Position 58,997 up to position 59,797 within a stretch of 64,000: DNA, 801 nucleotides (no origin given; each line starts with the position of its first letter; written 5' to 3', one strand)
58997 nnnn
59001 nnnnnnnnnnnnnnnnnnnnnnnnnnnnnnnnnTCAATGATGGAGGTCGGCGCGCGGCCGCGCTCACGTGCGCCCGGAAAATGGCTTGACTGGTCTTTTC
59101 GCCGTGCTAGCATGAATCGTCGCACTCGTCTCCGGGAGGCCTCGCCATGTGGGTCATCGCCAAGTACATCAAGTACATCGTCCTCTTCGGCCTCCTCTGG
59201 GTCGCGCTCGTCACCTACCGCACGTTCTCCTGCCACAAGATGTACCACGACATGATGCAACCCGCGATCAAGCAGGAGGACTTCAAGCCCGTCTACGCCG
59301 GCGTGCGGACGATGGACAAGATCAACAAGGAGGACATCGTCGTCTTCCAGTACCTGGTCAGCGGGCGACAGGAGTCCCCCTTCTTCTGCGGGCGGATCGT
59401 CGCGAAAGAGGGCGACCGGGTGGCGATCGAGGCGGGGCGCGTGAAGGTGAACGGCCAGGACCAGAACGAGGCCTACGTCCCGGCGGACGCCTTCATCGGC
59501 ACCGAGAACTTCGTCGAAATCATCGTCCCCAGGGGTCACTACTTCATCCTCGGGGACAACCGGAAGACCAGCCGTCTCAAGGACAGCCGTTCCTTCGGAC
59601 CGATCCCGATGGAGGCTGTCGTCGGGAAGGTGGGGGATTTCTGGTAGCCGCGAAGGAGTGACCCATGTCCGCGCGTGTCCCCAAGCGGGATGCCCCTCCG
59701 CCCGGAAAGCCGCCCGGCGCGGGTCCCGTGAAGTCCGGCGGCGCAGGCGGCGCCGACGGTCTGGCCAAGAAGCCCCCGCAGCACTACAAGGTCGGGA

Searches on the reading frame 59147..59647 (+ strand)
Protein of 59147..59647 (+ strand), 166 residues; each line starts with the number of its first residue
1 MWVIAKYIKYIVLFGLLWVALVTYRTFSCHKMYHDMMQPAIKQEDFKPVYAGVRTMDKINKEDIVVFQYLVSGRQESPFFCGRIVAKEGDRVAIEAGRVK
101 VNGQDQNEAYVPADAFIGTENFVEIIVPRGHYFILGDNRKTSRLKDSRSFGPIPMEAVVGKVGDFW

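Call 61: search_protein_families(library=ncbifam, proteins=[window:59147-59647:+], max_evalue=1e-25)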
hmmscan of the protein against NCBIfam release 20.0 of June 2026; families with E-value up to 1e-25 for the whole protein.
window:59147-59647:+ (166 aa): 1 family
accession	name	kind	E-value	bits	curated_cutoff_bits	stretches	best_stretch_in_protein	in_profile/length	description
TIGR02227.1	sigpep_I_bact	equivalog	1.4e-28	99.8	47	1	12-162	5-154/162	signal peptidase I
